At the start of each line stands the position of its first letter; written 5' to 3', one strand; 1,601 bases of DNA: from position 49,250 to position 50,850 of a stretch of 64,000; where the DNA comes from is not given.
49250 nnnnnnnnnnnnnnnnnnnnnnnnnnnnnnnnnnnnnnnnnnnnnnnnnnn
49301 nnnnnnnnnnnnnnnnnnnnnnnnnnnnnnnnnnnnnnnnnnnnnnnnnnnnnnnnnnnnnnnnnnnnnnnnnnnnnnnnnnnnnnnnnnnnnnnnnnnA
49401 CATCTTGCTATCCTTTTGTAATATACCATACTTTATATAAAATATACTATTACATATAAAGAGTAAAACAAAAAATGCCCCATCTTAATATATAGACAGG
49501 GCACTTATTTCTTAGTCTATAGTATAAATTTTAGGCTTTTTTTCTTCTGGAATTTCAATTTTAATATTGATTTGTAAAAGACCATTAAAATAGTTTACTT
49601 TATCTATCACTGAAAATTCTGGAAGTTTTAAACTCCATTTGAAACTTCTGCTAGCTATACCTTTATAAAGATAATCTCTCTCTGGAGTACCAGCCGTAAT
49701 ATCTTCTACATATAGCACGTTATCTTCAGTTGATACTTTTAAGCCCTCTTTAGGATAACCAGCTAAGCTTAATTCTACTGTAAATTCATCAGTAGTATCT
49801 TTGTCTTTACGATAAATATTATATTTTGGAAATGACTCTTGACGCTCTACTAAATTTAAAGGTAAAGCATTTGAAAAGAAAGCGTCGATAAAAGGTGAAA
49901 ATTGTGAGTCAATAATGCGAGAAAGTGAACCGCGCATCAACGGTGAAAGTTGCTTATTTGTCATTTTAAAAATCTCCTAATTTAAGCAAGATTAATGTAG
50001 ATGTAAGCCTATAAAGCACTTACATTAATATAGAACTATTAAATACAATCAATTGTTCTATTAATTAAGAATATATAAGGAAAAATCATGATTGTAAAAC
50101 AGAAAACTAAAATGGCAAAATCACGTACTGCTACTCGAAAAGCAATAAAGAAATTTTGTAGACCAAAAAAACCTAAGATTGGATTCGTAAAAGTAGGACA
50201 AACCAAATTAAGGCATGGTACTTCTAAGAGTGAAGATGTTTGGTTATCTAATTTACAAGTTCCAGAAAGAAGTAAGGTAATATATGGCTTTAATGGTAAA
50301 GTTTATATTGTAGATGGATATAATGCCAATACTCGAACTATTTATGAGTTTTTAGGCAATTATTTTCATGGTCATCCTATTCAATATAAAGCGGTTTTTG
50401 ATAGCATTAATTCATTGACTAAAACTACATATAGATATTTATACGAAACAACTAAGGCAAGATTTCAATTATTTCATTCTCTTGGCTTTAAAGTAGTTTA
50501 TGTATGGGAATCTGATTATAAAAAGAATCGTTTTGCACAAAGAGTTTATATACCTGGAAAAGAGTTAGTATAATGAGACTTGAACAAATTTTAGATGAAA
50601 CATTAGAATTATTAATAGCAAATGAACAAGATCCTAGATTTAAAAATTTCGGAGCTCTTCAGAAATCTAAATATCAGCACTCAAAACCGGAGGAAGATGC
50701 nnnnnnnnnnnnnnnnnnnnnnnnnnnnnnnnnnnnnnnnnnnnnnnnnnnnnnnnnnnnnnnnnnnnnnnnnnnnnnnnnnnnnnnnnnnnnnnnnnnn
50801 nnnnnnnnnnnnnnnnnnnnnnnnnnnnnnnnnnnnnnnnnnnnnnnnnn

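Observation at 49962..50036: ROSE-like RNA thermometer controlling a phage-encoded small heat-shock protein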

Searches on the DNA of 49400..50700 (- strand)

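Call 3: search_rna_families(source=window, start=49800, end=50250, threshold=evalue, max_evalue=10, show_alignments=5)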
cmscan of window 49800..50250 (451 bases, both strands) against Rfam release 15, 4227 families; matches with E-value up to 10: 4.
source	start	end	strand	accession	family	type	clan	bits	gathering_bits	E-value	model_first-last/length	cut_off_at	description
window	49959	50013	-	RF02523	ROSE_3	Cis-reg; thermoregulator;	-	14.6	43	1.9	1-69/69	no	Repression of heat shock gene expression (ROSE) element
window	49820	49989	+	RF02034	IMES-1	Gene;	-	14.2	81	1.2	1-191/191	no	IMES-1 RNA motif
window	50111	50249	+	RF04192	carA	Cis-reg;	-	13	100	5.1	1-202/202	no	carA ncRNA motif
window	50152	50229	-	RF02143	HYMAI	Gene; lncRNA;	-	10.8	80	8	170-241/241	no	Hydatidiform mole associated and imprinted conserved region 1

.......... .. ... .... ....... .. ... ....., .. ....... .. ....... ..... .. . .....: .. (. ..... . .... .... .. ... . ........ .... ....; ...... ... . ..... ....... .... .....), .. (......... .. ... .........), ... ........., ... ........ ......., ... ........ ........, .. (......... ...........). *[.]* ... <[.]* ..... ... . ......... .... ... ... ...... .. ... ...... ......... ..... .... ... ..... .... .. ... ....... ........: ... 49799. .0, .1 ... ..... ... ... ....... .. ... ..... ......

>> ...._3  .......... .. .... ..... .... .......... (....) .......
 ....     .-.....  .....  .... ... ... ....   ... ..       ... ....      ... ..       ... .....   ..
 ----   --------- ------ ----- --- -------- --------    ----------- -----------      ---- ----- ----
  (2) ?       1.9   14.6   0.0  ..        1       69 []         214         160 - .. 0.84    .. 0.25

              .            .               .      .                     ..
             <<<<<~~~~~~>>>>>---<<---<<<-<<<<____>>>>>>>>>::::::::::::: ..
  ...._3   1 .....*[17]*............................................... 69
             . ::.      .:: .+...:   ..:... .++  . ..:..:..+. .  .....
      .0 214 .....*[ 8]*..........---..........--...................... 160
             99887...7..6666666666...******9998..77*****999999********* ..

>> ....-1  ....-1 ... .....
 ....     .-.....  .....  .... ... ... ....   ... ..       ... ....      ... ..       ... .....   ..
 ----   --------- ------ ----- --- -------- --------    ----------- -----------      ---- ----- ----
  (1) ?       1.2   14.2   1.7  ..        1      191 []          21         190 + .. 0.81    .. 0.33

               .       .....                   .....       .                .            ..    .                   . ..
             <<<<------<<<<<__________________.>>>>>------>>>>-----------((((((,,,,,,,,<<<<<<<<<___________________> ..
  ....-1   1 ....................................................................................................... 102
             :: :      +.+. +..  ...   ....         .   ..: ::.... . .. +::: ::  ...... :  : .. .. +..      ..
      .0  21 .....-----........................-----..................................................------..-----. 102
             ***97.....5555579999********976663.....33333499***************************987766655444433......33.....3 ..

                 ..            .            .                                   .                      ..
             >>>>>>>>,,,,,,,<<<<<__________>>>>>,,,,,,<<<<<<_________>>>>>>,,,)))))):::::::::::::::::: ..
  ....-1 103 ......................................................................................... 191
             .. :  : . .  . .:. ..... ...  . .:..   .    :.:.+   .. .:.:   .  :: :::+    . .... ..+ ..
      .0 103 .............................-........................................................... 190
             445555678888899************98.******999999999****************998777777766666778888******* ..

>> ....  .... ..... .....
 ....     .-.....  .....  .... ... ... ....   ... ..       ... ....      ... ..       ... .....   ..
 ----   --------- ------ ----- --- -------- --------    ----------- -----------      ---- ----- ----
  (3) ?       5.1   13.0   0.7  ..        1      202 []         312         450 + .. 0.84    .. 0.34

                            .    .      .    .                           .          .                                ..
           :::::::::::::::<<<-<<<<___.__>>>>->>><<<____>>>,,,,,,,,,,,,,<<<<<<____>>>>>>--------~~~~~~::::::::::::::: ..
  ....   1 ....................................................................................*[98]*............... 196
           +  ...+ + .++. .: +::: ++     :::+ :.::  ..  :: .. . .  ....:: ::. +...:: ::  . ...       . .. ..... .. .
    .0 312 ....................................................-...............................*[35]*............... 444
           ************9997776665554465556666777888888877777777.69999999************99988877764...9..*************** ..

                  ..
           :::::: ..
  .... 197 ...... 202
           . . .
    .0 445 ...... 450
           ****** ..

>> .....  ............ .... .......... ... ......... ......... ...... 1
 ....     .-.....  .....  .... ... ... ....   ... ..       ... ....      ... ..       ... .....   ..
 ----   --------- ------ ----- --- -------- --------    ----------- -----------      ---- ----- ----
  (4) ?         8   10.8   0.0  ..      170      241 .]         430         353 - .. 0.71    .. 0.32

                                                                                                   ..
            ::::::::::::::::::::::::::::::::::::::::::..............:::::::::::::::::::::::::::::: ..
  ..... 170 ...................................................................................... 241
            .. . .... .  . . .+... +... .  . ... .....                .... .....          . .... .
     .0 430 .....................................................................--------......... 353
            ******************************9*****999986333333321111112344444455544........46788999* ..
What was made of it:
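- On Rfam ROSE (RF00435), ROSE_2 (RF01832), ROSE_3 (RF02523): Best is ROSE_3 at 14.6 bits against 43; no ROSE or ROSE_2 hit at E<=10 (call 3).
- Closest known: Enterobacterial ibpA and ibpB ROSE thermometers. Different: No ROSE_2 hit on the phage leader at E<=10 (call 3).
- Rfam ROSE models are far below their gathering scores (call 3).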

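Call 6: search_dna_similar(query=window:49400-50700:-, collection=phages, mode=distant, max_rows=30)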
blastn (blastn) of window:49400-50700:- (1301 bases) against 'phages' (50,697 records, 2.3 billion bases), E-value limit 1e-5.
No match.
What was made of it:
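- Tried and rejected: Nucleotide search of GenBank phages with 1.3 kb around the element found no match (call 6), so relatives had to be reached through the protein.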

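Call 53: search_rna_families(sources=[L206, L207], threshold=evalue, max_evalue=1, show_alignments=3)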
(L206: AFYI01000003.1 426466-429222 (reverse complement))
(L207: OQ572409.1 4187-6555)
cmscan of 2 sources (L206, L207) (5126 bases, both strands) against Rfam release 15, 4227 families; matches with E-value up to 1: 6.
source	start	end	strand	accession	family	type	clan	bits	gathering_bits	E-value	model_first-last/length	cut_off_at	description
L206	1134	1207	+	RF01832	ROSE_2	Cis-reg; thermoregulator;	-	94.9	65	2.6e-21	1-73/73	no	Repression of heat shock gene expression (ROSE) element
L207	940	1006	+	RF02523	ROSE_3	Cis-reg; thermoregulator;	-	69.2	43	3e-13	1-69/69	no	Repression of heat shock gene expression (ROSE) element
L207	1467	1537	-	RF02057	STnc40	Gene; sRNA;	-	24.7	45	0.5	1-70/70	no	Salmonella enterica sRNA STnc40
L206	1152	1206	+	RF02523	ROSE_3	Cis-reg; thermoregulator;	-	23.9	43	0.095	1-69/69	no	Repression of heat shock gene expression (ROSE) element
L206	1625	1730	+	RF01832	ROSE_2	Cis-reg; thermoregulator;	-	22.5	65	0.22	1-73/73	no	Repression of heat shock gene expression (ROSE) element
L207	1439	1505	+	RF02502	Atu_C8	Gene; sRNA;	-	22.3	50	0.52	1-122/122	no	Rhizobiales sRNA Atu_C8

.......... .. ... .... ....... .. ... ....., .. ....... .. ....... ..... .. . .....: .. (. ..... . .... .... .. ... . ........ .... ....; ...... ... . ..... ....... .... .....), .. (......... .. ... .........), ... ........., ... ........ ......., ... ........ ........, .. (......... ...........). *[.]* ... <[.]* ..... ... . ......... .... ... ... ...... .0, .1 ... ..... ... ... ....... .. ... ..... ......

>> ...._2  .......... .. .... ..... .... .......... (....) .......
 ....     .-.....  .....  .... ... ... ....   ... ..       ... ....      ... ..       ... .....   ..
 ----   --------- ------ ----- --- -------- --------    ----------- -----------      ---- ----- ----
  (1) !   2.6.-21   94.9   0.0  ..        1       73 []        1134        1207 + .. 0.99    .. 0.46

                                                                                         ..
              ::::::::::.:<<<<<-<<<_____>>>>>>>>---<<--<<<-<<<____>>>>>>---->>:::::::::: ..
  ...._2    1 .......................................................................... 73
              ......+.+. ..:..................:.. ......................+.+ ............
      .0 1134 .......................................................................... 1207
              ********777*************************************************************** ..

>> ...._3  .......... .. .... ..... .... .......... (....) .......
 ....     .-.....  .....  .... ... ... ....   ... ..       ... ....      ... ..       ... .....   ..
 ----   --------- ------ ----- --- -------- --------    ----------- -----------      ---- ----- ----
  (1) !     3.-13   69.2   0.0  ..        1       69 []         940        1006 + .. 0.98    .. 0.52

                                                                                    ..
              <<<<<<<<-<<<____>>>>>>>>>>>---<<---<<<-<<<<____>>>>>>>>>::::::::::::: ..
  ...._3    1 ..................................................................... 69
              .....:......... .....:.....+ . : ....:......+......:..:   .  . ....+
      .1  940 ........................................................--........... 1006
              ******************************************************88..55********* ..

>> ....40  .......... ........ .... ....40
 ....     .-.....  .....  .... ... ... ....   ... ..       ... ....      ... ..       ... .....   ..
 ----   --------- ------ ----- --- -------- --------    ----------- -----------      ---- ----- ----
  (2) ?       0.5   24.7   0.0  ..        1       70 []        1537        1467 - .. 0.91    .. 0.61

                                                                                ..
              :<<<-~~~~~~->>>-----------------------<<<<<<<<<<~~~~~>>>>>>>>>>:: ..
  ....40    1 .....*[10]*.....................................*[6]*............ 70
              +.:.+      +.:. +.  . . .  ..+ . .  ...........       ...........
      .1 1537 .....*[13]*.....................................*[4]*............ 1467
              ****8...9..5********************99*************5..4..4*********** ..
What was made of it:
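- On Rfam ROSE (RF00435), ROSE_2 (RF01832), ROSE_3 (RF02523): Control: genuine members score 94.9 and 69.2 on their own model but only 23.9 and 22.5 across sub-families (call 53), so these models are lineage-specific.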

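Call 65: search_rna_families(sources=[L017, L021, L032, L058, L087, L044, L064, L018], threshold=evalue, max_evalue=10, show_alignments=2)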
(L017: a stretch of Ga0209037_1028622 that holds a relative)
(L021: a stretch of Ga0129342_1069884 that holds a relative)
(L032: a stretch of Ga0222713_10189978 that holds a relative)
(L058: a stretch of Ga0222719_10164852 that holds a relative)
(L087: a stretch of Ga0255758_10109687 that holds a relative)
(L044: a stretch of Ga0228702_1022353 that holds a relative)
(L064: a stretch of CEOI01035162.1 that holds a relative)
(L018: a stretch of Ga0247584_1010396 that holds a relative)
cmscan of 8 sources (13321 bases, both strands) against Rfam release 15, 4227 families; matches with E-value up to 10: 10.
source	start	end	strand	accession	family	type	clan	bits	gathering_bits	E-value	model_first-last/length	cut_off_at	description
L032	747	819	+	RF00005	tRNA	Gene; tRNA;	CL00001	63.7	29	3.5e-12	1-71/71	no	tRNA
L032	433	505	+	RF00005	tRNA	Gene; tRNA;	CL00001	63.3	29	4.6e-12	1-71/71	no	tRNA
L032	672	742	+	RF00005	tRNA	Gene; tRNA;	CL00001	61.6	29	1.3e-11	1-71/71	no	tRNA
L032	747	820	-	RF04354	Plastid-ycf2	Cis-reg;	-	39.5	65.7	1.9e-05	1-75/75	no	Plastid-ycf2 5UTR RNA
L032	433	506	-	RF04354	Plastid-ycf2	Cis-reg;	-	36.9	65.7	9.9e-05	1-75/75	no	Plastid-ycf2 5UTR RNA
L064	700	761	+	RF02523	ROSE_3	Cis-reg; thermoregulator;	-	19.8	43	2.8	1-69/69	no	Repression of heat shock gene expression (ROSE) element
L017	656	684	+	RF02610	BSR0709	Gene; sRNA;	-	18.2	382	0.18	284-312/318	no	Brucella sRNA 0709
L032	827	895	+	RF00521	SAM_alpha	Cis-reg; riboswitch;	-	17.3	36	4.8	1-79/79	no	Alpha-proteobacteria SAM riboswitch aptamer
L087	384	549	-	RF01808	MicX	Gene; sRNA;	-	17.2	75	5.1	1-194/194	no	MicX Vibrio cholerae sRNA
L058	936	1046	+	RF00140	Alpha_RBS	Cis-reg;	-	16.9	38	3.5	1-110/110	no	Alpha operon ribosome binding site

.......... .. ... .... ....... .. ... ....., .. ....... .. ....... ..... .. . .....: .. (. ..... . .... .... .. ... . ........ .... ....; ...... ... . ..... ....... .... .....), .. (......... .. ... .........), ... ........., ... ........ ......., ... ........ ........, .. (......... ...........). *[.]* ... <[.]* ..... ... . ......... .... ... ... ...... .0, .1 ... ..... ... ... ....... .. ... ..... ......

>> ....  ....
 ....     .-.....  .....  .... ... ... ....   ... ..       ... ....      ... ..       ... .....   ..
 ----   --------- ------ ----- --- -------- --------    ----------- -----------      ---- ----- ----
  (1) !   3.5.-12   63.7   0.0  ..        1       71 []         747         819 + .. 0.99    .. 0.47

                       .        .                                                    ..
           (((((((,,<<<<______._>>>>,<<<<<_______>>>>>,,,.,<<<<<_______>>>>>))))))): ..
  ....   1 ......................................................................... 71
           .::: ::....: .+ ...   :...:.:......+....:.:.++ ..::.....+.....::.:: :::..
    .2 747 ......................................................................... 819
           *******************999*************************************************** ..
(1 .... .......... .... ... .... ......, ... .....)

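Call 70: build_rna_model(alignment_id=A3, structure=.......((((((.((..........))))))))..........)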
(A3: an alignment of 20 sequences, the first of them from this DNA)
Model R1 built from alignment A3 (20 sequences, 44 columns); structure: as given.
model positions 39; base pairs 8; branch points 0; effective number of sequences 20; information 1.206 bits per position. Calibrated on 0.2 Mb of random sequence (short: E-values are rough).
structure used (alignment columns):
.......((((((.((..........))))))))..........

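Call 71: search_with_rna_model(model_id=R1, sources=[window, L009, L010, L011, L012, L013, L014, L015, L016, L017, L018, L019, L020, L021, L022, L023, L024, L025, L026, L027, L028, L029, L030, L031, L032, L033, L034, L035, L036, L037, L038, L039, L040, L041, L042, L043, L044, L045, L046, L047, L048, L049, L050, L051, L052, L053, L054, L055, L056, L057, L058, L059, L060, L061, L062, L063, L064, L065, L066, L067, L068, L069, L070, L071, L072, L073, L074, L075, L076, L077, L078, L079, L080, L081, L082, L083, L084, L085, L086, L087], max_evalue=1, make_alignment=true)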
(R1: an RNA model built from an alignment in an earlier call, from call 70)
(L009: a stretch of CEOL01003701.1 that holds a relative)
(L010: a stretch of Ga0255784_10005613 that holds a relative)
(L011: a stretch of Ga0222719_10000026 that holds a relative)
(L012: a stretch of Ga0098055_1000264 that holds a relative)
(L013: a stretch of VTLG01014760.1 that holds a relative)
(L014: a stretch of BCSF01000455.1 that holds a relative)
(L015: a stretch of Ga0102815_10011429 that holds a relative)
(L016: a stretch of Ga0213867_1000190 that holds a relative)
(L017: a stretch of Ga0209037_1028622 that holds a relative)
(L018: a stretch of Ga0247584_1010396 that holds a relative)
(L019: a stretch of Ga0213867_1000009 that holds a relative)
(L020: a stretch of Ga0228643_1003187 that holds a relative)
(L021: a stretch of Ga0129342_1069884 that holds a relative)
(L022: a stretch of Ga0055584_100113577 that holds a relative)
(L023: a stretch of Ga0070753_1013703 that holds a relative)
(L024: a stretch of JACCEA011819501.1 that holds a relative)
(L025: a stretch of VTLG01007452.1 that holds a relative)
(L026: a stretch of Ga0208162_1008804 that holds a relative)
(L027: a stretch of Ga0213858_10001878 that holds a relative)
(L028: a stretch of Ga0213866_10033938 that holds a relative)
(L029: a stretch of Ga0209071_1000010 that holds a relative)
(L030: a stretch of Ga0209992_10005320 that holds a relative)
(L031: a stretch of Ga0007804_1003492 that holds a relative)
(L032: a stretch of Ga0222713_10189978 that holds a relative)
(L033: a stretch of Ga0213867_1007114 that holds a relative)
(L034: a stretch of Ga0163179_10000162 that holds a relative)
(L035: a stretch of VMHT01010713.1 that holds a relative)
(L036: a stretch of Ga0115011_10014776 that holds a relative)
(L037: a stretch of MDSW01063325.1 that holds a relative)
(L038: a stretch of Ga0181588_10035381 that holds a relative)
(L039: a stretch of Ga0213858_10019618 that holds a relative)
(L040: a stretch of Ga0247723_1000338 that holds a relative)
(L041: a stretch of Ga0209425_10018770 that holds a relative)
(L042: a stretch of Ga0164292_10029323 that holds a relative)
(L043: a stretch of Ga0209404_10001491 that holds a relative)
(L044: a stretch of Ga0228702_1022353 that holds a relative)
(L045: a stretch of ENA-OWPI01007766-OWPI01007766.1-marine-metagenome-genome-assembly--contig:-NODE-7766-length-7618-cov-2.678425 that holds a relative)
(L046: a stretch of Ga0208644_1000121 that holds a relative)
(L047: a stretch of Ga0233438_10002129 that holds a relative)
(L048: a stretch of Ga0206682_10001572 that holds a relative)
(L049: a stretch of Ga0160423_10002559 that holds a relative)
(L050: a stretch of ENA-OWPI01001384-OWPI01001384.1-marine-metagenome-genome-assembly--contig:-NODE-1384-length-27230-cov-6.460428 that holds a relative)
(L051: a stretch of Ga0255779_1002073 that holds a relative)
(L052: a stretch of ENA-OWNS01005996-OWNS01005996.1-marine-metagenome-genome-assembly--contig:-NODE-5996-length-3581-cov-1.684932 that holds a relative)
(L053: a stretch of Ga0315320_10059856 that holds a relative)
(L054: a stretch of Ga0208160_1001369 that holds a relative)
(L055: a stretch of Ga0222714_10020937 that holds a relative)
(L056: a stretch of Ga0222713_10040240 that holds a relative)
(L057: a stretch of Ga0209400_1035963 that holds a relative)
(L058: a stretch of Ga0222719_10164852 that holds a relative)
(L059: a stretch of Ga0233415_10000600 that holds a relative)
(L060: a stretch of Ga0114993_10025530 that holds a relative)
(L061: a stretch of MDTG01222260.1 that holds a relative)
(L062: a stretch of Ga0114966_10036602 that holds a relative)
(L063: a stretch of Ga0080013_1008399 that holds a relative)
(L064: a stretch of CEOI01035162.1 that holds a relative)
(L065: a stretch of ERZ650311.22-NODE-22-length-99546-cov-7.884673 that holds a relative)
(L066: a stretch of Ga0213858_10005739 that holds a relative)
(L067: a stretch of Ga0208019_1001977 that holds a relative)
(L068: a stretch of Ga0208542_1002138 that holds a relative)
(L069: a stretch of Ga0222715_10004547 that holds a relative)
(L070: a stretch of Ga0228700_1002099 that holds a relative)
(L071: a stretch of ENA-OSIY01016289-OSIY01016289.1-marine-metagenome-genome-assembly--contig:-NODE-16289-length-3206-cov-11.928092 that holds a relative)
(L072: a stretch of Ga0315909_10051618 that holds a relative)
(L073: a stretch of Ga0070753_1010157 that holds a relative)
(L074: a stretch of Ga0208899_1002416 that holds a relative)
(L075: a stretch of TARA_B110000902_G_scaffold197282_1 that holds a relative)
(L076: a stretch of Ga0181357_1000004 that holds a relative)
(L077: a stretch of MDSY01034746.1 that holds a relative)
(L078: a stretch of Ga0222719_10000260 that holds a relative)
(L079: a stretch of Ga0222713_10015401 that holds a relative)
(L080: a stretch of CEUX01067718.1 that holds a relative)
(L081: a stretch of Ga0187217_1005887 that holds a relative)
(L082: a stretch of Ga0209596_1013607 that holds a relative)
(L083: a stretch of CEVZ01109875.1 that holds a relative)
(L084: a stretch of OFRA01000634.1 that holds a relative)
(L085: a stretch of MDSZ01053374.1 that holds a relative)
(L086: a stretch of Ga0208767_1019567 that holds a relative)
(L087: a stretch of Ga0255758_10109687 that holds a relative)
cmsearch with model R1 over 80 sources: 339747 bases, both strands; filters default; matches with E-value up to 1: 7.
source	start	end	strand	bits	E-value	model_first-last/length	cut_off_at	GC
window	49963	49999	-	48.6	1.3e-07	1-39/39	no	0.19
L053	1047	1081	+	26.4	0.028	1-39/39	no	0.29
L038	1856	1894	+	26.2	0.031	1-39/39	no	0.26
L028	1527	1565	+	23.6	0.13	1-39/39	no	0.33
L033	446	481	+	22.9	0.19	1-39/39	no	0.19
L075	1485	1520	+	21.6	0.41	1-39/39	no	0.22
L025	1869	1904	+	20.1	0.91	1-39/39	no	0.25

Alignment A6: 7 matches aligned to the model, 40 columns, each read 5' to 3' on its own strand. Consensus structure (alignment columns), stored with it:
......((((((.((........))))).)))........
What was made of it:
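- Tried and rejected: Model R1, built from the window's own family, was too sequence-specific: only 7 hits, though all were sHsp leaders (call 71).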
